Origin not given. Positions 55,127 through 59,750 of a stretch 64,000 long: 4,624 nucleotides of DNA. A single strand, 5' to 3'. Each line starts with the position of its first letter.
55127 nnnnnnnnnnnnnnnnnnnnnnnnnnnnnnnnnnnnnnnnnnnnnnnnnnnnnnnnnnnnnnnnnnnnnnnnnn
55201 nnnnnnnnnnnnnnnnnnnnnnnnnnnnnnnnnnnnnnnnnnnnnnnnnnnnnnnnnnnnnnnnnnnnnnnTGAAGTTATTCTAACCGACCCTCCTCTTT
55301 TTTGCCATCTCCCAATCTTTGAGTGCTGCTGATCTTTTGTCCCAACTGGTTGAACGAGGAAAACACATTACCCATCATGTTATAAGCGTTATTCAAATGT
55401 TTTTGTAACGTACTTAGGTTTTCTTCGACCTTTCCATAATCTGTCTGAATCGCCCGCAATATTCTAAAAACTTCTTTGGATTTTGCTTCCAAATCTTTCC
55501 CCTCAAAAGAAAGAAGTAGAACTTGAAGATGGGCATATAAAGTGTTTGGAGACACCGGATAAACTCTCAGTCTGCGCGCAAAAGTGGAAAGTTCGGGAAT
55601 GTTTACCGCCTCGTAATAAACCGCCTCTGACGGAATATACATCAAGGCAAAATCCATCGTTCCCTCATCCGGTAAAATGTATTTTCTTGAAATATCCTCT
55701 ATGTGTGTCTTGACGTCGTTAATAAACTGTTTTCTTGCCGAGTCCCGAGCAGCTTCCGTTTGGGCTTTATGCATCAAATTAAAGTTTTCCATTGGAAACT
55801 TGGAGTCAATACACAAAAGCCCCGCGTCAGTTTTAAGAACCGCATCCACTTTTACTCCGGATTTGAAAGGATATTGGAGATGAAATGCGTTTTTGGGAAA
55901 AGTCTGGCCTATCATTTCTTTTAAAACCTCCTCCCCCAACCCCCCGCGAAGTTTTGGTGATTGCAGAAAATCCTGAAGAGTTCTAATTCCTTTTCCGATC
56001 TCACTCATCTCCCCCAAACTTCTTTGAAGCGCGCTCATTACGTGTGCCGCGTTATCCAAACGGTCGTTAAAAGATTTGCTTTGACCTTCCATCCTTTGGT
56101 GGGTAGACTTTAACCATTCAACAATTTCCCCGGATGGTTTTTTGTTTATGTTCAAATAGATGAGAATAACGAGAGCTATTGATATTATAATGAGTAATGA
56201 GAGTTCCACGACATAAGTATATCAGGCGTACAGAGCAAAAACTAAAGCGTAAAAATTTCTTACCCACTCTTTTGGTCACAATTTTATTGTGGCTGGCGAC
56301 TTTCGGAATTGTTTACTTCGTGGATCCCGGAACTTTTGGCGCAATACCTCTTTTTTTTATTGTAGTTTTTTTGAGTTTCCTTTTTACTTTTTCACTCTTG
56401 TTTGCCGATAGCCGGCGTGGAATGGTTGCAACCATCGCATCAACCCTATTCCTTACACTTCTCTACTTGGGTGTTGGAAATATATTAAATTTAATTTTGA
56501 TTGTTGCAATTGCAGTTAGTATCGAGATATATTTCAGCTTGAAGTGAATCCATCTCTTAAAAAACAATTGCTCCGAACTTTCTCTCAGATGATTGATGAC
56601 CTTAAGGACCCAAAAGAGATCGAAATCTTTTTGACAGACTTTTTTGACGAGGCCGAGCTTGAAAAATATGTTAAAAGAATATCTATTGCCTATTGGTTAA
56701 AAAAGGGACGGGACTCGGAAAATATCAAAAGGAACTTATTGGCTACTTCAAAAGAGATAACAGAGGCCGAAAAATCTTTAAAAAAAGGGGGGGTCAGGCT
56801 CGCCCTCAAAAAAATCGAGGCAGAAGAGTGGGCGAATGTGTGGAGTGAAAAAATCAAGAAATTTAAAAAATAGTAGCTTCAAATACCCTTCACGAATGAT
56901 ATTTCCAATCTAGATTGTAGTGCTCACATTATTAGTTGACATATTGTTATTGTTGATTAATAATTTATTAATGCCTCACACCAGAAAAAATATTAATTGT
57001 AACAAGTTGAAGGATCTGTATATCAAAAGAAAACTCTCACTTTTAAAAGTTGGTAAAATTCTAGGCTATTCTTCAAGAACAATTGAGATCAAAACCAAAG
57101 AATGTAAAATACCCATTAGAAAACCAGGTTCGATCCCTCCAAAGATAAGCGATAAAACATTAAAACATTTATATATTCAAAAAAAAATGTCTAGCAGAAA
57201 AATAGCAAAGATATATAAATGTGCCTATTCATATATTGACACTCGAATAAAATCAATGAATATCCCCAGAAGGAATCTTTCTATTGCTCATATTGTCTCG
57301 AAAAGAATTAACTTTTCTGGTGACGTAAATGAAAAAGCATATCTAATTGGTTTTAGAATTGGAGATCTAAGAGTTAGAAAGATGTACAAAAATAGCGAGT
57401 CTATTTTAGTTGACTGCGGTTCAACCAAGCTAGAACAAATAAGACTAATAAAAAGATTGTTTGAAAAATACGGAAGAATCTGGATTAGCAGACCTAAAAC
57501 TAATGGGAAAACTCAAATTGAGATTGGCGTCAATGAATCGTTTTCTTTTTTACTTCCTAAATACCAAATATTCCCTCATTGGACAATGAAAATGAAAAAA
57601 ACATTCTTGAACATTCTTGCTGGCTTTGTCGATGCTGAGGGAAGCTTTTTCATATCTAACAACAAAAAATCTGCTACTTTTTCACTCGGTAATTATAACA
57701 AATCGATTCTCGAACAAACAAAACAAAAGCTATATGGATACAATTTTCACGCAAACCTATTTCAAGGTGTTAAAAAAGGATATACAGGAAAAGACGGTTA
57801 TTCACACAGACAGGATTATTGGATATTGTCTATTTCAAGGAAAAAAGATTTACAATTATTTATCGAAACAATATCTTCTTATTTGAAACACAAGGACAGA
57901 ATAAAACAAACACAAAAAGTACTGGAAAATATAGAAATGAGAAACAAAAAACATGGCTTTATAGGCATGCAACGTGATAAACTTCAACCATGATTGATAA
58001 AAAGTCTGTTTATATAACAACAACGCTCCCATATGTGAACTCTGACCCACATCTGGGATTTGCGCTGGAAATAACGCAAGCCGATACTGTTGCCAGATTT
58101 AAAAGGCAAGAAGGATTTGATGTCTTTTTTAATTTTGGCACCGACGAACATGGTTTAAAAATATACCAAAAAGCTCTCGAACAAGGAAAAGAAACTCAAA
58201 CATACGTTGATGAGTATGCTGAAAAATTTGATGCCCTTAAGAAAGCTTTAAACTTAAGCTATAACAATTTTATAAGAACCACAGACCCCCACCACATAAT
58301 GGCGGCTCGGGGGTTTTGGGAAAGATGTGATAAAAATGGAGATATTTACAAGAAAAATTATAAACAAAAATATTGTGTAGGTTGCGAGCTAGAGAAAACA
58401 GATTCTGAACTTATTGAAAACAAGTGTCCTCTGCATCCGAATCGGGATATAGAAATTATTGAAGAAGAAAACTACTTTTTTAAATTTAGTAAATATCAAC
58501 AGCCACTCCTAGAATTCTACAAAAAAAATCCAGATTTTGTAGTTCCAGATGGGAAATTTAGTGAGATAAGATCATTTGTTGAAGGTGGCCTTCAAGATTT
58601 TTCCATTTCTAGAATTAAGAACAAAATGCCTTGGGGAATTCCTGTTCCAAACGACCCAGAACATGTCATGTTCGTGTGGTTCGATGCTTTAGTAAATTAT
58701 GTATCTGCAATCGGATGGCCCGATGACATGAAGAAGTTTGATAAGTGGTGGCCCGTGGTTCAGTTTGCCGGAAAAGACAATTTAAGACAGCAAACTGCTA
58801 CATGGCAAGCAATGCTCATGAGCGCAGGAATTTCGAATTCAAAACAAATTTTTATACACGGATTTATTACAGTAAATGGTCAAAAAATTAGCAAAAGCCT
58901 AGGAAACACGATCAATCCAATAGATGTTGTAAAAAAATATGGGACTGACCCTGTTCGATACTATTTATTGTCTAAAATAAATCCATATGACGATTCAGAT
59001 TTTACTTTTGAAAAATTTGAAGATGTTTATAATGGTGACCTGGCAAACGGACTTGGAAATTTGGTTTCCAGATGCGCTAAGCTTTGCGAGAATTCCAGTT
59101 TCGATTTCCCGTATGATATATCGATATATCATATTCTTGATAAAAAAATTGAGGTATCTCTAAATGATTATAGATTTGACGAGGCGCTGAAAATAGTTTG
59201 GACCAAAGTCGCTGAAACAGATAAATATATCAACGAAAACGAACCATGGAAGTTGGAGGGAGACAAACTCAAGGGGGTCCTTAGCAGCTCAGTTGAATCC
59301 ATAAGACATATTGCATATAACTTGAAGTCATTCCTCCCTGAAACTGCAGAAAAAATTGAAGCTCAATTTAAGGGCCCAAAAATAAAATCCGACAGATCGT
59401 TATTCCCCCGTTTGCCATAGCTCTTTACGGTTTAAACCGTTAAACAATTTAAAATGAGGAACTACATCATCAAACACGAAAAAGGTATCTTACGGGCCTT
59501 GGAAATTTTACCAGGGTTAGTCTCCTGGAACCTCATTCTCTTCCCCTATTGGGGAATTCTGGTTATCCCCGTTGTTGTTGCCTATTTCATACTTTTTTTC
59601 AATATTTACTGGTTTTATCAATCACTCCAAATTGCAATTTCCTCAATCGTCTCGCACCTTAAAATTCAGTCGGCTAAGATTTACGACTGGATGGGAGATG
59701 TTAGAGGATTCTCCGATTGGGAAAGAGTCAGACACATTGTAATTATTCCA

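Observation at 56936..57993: Free-standing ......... homing endonuclease with its own promoter, overlapping the start of essential metG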

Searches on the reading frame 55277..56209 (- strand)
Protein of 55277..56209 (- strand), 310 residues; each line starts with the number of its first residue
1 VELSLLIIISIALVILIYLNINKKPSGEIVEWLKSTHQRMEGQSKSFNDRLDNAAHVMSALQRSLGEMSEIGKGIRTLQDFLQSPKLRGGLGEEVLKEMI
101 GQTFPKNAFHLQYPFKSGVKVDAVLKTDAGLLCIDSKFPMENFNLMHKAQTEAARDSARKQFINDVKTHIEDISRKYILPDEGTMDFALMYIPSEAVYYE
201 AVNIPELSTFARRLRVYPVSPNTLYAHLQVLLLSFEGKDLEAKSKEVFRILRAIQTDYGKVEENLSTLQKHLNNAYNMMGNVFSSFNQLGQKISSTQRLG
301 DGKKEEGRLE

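Call 3: search_protein_families(library=pfam, proteins=[window:55277-56209:-], max_evalue=0.01)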
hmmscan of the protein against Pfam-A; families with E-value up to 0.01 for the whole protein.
window:55277-56209:- (310 aa): 3 families
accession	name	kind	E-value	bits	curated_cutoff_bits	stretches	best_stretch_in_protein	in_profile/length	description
PF02646.22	RmuC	-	2.2e-49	168.6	26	1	31-303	5-288/291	RmuC family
PF14584.11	DUF4446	-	0.00027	21.4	27.4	0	226-296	29-100/150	Protein of unknown function (DUF4446)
PF04108.17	ATG17_like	-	0.00098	19.1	43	1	29-292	61-262/355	Autophagy protein ATG17-like domain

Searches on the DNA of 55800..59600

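Call 59: search_rna_families(source=window, start=55800, end=59600, threshold=evalue, max_evalue=1)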
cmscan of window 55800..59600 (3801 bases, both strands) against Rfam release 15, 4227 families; matches with E-value up to 1: 0.
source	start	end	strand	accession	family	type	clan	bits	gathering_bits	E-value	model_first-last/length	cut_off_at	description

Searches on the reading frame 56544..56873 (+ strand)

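Call 3: search_protein_families(library=pfam, proteins=[window:56544-56873:+], max_evalue=0.01)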
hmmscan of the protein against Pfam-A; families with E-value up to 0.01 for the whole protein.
window:56544-56873:+ (109 aa): 1 family
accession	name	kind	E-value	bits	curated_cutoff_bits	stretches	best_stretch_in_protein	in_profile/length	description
PF01371.25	Trp_repressor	-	1.4e-06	28.7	27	1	10-82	3-76/88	Trp repressor protein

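Call 46: search_protein_families(library=ncbifam, proteins=[window:56544-56873:+], max_evalue=0.01)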
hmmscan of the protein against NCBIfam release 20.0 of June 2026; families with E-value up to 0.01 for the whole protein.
window:56544-56873:+ (109 aa): 2 families
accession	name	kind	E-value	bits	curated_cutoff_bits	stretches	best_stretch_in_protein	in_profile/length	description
TIGR02531.1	yecD_yerC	hypoth_equivalog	0.0018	18.7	42.2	1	8-82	3-77/88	YerC/YecD family TrpR-related protein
NF002324.0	PRK01271.1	equivalog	0.0038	17.8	83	1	80-105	36-61/75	tautomerase PptA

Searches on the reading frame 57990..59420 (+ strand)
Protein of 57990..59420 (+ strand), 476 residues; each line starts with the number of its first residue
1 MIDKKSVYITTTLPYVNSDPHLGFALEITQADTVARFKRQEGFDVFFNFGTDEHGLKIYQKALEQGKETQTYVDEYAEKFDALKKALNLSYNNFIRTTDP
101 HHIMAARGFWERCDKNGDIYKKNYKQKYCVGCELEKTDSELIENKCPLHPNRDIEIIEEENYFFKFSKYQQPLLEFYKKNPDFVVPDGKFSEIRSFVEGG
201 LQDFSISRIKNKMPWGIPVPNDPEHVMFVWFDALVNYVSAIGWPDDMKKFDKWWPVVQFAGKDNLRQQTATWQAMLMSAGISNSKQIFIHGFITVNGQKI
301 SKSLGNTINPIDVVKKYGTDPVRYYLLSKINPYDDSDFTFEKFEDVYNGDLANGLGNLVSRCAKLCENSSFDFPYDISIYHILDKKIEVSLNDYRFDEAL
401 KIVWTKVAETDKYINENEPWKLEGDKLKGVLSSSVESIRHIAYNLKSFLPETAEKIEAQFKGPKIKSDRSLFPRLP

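Call 3: search_protein_families(library=pfam, proteins=[window:57990-59420:+], max_evalue=0.01)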
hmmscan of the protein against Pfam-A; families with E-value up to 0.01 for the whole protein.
window:57990-59420:+ (476 aa): 4 families
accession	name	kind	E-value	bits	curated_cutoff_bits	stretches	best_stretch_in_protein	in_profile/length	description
PF09334.17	tRNA-synt_1g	-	5.8e-94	315.5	20.1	2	139-362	162-390/391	tRNA synthetases class I (M)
PF00133.28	tRNA-synt_1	-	2.8e-32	112.4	22.7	2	224-328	296-404/414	tRNA synthetases class I (I, L, M and V)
PF01406.26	tRNA-synt_1e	-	8.1e-15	55.4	27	2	283-329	236-283/301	tRNA synthetases class I (C) catalytic domain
PF01921.24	tRNA-synt_1f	-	0.00073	19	27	1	288-347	270-329/360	tRNA synthetases class I (K)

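Call 11: find_related_loci(query=window:57990-59420:+, collection=genome_contigs, flank=5000)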
Query window:57990-59420:+ (476 aa) in genome_contigs; peptide patterns used: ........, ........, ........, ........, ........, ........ (x = any residue, [..] = any of these).
599 stretches matched a pattern (row limit reached: there are more); 517 encode a relative of the query (tblastn E <= 1e-3); the best 80 are kept; 80 distinct loci.
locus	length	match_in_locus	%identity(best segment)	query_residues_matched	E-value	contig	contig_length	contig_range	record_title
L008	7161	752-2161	73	4-475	0e+0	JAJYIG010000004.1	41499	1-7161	MAG: bacterium isolate DBS2-1.bin114 NODE_1553_length_41499_cov_3.693488, whole genome shotgun sequence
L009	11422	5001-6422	72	1-475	0e+0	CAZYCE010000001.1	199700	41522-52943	MAG TPA_asm: uncultured Gammaproteobacteria bacterium isolate binchicken_co220_61 genome assembly, contig: NODE_7_length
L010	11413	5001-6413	69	2-475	0e+0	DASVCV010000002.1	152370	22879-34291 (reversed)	MAG TPA_asm: Patescibacteria group bacterium isolate SMAG_U2016 k141_1196935, whole genome shotgun sequence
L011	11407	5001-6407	70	5-475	0e+0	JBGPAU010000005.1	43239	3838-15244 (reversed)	MAG: Patescibacteria group bacterium isolate OBJ_0618_130150_121 k141_3589975_length_43239_cov_15.4660, whole genome sho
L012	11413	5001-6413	68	5-475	0e+0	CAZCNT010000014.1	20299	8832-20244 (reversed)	MAG TPA_asm: uncultured Gammaproteobacteria bacterium isolate SRP050083_co1_418 genome assembly, contig: NODE_1036_lengt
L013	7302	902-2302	68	8-475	0e+0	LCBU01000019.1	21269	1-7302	MAG: Candidatus Woesebacteria bacterium GW2011_GWA1_41_7 UU74_C0019, whole genome shotgun sequence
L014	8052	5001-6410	66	2-475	0e+0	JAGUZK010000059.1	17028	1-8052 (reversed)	MAG: Candidatus Woesebacteria bacterium isolate DeMMO6_59 c_000000023316, whole genome shotgun sequence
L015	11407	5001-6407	66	5-475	0e+0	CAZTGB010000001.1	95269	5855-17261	MAG TPA_asm: uncultured Gammaproteobacteria bacterium isolate SRP090828_co3_120 genome assembly, contig: NODE_11_length_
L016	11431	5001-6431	63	1-475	0e+0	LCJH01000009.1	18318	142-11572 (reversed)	MAG: Microgenomates group bacterium GW2011_GWA2_44_7 UW69_C0009, whole genome shotgun sequence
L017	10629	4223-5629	63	4-475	0e+0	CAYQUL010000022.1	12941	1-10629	MAG TPA_asm: uncultured Gammaproteobacteria bacterium isolate SRP342105_co1_495 genome assembly, contig: NODE_6550_lengt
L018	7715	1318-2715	64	16-475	0e+0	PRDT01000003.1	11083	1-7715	MAG: Candidatus Levyibacteriota bacterium isolate Amazon FNV 2010 10 14 contig_45_788411063length11083multi5in0, whole g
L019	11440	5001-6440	65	4-462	0e+0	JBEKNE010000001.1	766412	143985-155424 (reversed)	MAG: Candidatus Microgenomates bacterium isolate SPRUCE 40 SPRUCE_40_1, whole genome shotgun sequence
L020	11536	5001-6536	59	2-475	0e+0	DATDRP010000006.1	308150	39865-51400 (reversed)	MAG TPA_asm: Patescibacteria group bacterium isolate SMAG_U7980 k141_3649721, whole genome shotgun sequence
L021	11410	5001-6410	64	5-475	0e+0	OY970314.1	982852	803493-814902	MAG: Candidatus Woesebacteria bacterium isolate MFD01299.bin.c.5 genome assembly, chromosome: 1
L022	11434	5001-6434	62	5-475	0e+0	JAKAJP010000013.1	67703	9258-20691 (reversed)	MAG: bacterium isolate WY4.bin110 NODE_435_length_67703_cov_1.995043, whole genome shotgun sequence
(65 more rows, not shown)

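Call 46: search_protein_families(library=ncbifam, proteins=[window:57990-59420:+], max_evalue=0.01)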
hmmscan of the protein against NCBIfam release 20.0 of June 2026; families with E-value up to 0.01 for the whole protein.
window:57990-59420:+ (476 aa): 20 families
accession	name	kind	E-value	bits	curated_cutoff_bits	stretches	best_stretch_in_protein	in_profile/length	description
NF008900.0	PRK12267.1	equivalog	2.1e-144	482.5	598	1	4-462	3-478/648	methionine--tRNA ligase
TIGR00398.1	metG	equivalog_domain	1.6e-122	409.9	336.35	2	139-461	162-502/530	methionine--tRNA ligase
NF001100.0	PRK00133.1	equivalog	2.1e-88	297.5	587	2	129-463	158-505/676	methionine--tRNA ligase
NF008860.0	PRK11893.2-2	equivalog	1.4e-76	258.6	761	3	249-366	321-438/583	methionine--tRNA ligase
TIGR00422.1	valS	equivalog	7.9e-31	106.8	612.1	2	225-462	449-701/863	valine--tRNA ligase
TIGR00392.1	ileS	equivalog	1.5e-26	92.9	621.4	2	224-348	533-659/861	isoleucine--tRNA ligase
NF009687.0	PRK13208.1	equivalog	2.7e-25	88.7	738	2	6-133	39-181/801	valine--tRNA ligase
NF004349.1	PRK05729.1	equivalog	6.7e-25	87.4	704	2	225-452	439-675/860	valine--tRNA ligase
NF008957.0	PRK12300.1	subfamily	1.8e-24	85.8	677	2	285-347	612-674/946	leucine--tRNA ligase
TIGR00396.1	leuS_bact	equivalog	3.9e-21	74.9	548.4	2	4-174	28-201/843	leucine--tRNA ligase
NF008859.0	PRK11893.2-1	equivalog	2.4e-18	66.3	553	2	8-134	5-133/498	methionine--tRNA ligase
TIGR00395.1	leuS_arch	equivalog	6e-17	60.9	648.5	2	284-460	605-776/938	leucine--tRNA ligase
NF000540.1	alt_ValS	exception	1.2e-15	56.5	900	2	5-96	32-129/827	valine--tRNA ligase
NF011492.0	PRK14900.1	equivalog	1.9e-14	52.6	1783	2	224-344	454-577/1044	valine--tRNA ligase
NF000257.1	MupA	exception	1.3e-13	49.7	1900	1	224-339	506-625/1024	mupirocin-resistant isoleucine--tRNA ligase MupA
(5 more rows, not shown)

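Call 47: find_homologous_proteins(query=window:57990-59417:+, max_evalue=1e-100)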
Query window:57990-59417:+ (476 aa): 7993 proteins with E <= 1e-100 among 8000 candidates; the best 120 are listed.
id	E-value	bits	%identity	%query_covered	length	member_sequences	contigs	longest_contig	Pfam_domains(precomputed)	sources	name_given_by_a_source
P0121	0.0e+0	1112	100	100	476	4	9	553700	PF09334.18,PF01406.26,PF00133.29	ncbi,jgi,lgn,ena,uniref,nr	ncbi:MAG: Methionyl-tRNA synthetase [Candidatus Woesebacteria bacterium GW2011_GWB1_39_10]|uniref:me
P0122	2.4e-269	912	80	100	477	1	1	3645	PF09334.18,PF01406.26,PF00133.29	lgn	-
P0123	1.8e-263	893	78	99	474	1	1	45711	PF09334.18,PF01406.26,PF08264.20,PF00133.29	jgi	-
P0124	4.1e-260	881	77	99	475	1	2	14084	PF09334.18,PF01406.26,PF00133.29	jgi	jgi:methionyl-tRNA synthetase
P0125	3.0e-254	862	77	100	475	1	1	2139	PF09334.18,PF01406.26,PF08264.20,PF00133.29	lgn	-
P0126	5.0e-250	848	75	100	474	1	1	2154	PF09334.18,PF01406.26,PF00133.29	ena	-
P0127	7.5e-250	848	75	100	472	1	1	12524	PF09334.18,PF01406.26,PF00133.29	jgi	jgi:methionyl-tRNA synthetase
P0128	5.3e-249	845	75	99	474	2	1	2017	PF09334.18,PF01406.26,PF08264.20,PF00133.29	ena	-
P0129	7.3e-248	841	75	100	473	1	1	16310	PF09334.18,PF01406.26,PF00133.29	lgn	-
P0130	2.0e-247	840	75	100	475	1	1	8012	PF09334.18,PF01406.26,PF00133.29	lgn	-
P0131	1.1e-244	831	76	99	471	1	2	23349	PF09334.18,PF01406.26,PF00133.29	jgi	jgi:methionyl-tRNA synthetase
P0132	3.1e-244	829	73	99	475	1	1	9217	PF09334.18,PF01406.26,PF00133.29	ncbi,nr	ncbi:MAG: methionine--tRNA ligase [Candidatus Woesebacteria bacterium]|nr:methionine--tRNA ligase [C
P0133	1.2e-243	827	75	99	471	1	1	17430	PF09334.18,PF01406.26,PF00133.29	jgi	-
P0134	1.0e-242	824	74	100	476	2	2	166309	PF09334.18,PF01406.26,PF08264.20,PF00133.29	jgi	jgi:methionyl-tRNA synthetase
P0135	9.8e-240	814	73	98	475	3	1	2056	PF09334.18,PF01406.26,PF08264.20,PF00133.29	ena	-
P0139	2.9e-239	813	72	99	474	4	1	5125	PF09334.18,PF01406.26,PF00133.29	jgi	jgi:methionyl-tRNA synthetase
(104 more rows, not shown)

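Call 50: find_encoding_contigs(protein=P0124, flank=5000, max_places=2)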
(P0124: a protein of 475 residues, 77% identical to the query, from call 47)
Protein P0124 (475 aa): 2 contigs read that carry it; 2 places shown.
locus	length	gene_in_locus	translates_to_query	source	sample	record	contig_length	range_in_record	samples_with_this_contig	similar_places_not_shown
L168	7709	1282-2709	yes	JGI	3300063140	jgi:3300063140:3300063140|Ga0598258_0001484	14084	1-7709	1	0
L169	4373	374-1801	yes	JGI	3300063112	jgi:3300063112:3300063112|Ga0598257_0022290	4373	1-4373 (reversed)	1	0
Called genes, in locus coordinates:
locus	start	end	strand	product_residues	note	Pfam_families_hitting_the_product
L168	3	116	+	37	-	?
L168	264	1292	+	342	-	-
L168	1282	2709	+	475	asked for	PF00133:tRNA-synt_1, PF09334:tRNA-synt_1g, PF00133:tRNA-synt_1, PF01406:tRNA-synt_1e (weak)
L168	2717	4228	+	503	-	PF13632:Glyco_trans_2_3 (weak)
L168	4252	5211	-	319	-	PF00106:adh_short (weak), PF01073:3Beta_HSD, PF01370:Epimerase, PF02719:Polysacc_synt_2 (weak), PF04321:RmlD_sub_bind, PF07993:NAD_binding_4, PF16363:GDP_Man_Dehyd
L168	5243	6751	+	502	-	PF13231:PMT_2 (weak)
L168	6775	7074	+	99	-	-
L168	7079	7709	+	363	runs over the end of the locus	PF00953:Glycos_transf_4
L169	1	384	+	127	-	?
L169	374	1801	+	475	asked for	PF00133:tRNA-synt_1, PF09334:tRNA-synt_1g, PF00133:tRNA-synt_1, PF01406:tRNA-synt_1e (weak)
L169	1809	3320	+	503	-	PF13632:Glyco_trans_2_3 (weak)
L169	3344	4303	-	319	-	PF00106:adh_short (weak), PF01073:3Beta_HSD, PF01370:Epimerase, PF02719:Polysacc_synt_2 (weak), PF04321:RmlD_sub_bind, PF07993:NAD_binding_4, PF16363:GDP_Man_Dehyd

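Call 51: find_encoding_contigs(protein=P0139, flank=5000, max_places=2)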
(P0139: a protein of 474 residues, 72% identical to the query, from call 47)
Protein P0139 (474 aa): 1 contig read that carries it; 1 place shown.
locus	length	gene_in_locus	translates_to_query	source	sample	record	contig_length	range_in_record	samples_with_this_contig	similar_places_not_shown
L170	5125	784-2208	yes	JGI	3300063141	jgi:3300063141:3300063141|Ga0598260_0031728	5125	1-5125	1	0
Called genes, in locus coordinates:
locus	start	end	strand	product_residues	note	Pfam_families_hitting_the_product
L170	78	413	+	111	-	PF01371:Trp_repressor (weak)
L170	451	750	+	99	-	-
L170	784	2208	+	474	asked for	PF00133:tRNA-synt_1, PF09334:tRNA-synt_1g, PF00133:tRNA-synt_1, PF01406:tRNA-synt_1e (weak)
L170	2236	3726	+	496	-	-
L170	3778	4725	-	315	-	PF01073:3Beta_HSD, PF01370:Epimerase, PF02719:Polysacc_synt_2, PF04321:RmlD_sub_bind, PF07993:NAD_binding_4 (faint), PF16363:GDP_Man_Dehyd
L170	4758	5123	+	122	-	?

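Call 52: find_encoding_contigs(protein=P0123, flank=5000, max_places=2)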
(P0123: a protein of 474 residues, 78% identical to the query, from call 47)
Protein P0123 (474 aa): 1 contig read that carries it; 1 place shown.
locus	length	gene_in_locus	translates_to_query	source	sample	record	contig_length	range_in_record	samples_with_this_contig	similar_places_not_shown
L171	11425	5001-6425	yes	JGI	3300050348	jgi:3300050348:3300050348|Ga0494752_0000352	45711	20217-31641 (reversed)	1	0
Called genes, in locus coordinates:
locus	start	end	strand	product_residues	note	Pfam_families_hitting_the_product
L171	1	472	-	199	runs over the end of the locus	-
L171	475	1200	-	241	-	PF02585:PIG-L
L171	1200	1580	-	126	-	PF00903:Glyoxalase, PF12681:Glyoxalase_2 (faint)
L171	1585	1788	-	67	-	PF12441:CopG_antitoxin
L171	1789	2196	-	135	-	PF01850:PIN, PF13470:PIN_3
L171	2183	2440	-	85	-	PF04014:MazE_antitoxin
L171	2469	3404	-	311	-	PF02646:RmuC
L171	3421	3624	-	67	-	-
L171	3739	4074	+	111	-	PF01371:Trp_repressor (weak)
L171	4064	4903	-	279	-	-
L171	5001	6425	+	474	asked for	PF00133:tRNA-synt_1, PF09334:tRNA-synt_1g, PF00133:tRNA-synt_1, PF01406:tRNA-synt_1e (weak), PF08264:Anticodon_1 (weak)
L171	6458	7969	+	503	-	PF13632:Glyco_trans_2_3 (weak)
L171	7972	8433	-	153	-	-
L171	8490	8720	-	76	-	PF02604:PhdYeFM_antitox (weak)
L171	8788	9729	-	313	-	PF00106:adh_short (faint), PF01073:3Beta_HSD, PF01370:Epimerase, PF02719:Polysacc_synt_2 (faint), PF04321:RmlD_sub_bind, PF16363:GDP_Man_Dehyd, PF07993:NAD_binding_4 (weak)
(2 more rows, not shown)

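Call 53: find_encoding_contigs(protein=P0128, flank=5000, max_places=2)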
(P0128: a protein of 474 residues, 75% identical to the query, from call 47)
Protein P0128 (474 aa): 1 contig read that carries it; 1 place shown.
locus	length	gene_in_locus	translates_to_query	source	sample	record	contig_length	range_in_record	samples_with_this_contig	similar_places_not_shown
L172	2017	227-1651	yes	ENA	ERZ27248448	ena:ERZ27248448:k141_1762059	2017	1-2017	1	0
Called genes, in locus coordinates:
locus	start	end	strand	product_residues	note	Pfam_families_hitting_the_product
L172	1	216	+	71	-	?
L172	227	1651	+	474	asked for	PF00133:tRNA-synt_1, PF01406:tRNA-synt_1e (weak), PF09334:tRNA-synt_1g, PF00133:tRNA-synt_1, PF01406:tRNA-synt_1e (weak), PF08264:Anticodon_1 (weak)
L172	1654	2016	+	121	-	?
